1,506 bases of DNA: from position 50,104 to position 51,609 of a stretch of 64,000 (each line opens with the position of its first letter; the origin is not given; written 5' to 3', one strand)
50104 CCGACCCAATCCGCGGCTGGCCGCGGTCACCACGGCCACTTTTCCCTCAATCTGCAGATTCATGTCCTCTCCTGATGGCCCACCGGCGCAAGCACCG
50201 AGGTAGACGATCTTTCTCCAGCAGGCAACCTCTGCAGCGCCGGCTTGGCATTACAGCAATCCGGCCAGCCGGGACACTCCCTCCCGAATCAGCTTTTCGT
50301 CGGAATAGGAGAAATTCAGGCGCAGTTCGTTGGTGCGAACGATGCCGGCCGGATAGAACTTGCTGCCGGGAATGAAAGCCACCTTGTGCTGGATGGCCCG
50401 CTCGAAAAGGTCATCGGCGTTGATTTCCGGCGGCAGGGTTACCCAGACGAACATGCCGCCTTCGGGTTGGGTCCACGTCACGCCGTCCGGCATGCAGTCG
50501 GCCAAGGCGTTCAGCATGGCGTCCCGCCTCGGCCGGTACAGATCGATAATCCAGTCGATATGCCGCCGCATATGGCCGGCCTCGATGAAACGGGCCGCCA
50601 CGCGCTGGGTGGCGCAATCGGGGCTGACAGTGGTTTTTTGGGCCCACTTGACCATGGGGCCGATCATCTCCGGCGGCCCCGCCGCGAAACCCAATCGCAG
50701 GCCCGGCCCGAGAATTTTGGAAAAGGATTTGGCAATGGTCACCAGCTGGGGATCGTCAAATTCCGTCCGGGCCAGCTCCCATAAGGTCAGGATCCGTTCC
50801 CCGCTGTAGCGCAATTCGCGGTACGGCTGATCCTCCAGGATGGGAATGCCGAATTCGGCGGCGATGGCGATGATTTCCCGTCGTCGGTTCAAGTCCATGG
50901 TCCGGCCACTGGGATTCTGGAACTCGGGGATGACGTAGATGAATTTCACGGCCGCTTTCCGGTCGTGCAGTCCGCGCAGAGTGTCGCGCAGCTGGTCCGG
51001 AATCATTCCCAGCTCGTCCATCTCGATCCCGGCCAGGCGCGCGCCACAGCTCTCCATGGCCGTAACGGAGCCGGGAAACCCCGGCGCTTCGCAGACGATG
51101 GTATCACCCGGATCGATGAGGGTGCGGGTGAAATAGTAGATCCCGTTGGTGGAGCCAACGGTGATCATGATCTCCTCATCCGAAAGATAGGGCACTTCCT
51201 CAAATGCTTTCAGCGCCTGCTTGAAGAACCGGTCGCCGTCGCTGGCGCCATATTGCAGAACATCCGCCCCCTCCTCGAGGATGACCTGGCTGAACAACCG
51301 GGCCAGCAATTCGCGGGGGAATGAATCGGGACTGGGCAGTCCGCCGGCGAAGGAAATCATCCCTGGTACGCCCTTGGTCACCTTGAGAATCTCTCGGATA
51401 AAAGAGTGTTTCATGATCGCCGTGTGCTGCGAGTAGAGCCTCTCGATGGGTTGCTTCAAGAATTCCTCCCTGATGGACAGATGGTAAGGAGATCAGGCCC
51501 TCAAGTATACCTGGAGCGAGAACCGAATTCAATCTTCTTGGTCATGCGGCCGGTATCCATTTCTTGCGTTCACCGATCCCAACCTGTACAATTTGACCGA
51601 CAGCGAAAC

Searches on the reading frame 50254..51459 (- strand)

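Call 112: search_protein_families(library=ncbifam, proteins=[window:50254-51459:-], max_evalue=1e-10)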
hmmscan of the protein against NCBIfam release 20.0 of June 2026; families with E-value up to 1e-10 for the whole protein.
window:50254-51459:- (402 aa): 53 families (the best 25 are shown)
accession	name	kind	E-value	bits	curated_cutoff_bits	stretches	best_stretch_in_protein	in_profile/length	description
NF052282.1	PLP_TF_PdxR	equivalog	3.7e-63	214.1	320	1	33-398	93-447/448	MocR-like pyridoxine biosynthesis transcription factor PdxR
TIGR04461.1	endura_MppQ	equivalog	4.2e-54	184.1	540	1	38-399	18-377/392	enduracididine biosynthesis enzyme MppQ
NF052290.2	MocR_like_YczR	exception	1.3e-44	152.7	487.4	1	94-399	163-455/458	MocR-like transcription factor YczR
NF052281.1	rhizopine_MocR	equivalog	3.2e-44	151.4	650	1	26-399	115-476/479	rhizopine catabolism transcriptional regulator MocR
NF052286.1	ecto_TF_EhuR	exception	6.9e-43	146.8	480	1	93-401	157-448/458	MocR-like ectoine utilization transcription factor EhuR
NF041364.1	GntC_guanitoxin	equivalog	1.8e-39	135.7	415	1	54-399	18-354/356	guanitoxin biosynthesis PLP-dependent (S)-gamma-hydroxy-L-arginine cyclodehydratase GntC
TIGR03947.1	viomycin_VioD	equivalog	3.4e-27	95.3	390.9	1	67-401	44-358/359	capreomycidine synthase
TIGR03540.1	DapC_direct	equivalog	5.3e-26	91.4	593.25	1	34-399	31-381/383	LL-diaminopimelate aminotransferase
NF004770.0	PRK06108.1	subfamily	1.3e-24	86.8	422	1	8-400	12-390/396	pyridoxal phosphate-dependent aminotransferase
NF005588.0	PRK07309.1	equivalog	4.6e-24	85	576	1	19-399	17-383/391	pyridoxal phosphate-dependent aminotransferase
NF006756.0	PRK09276.1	subfamily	8e-24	84.3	507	1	64-399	59-383/387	LL-diaminopimelate aminotransferase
NF005977.0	PRK08068.1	subfamily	2.8e-23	82.8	494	1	68-399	64-384/391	transaminase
NF006967.0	PRK09440.1-5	equivalog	4e-23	81.8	402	1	181-399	194-412/424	valine--pyruvate transaminase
NF005744.0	PRK07568.1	subfamily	1.5e-22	79.9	389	1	56-391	48-380/398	pyridoxal phosphate-dependent aminotransferase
NF005817.0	PRK07683.1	equivalog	5.9e-22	77.9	575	1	16-399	12-378/387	aminotransferase A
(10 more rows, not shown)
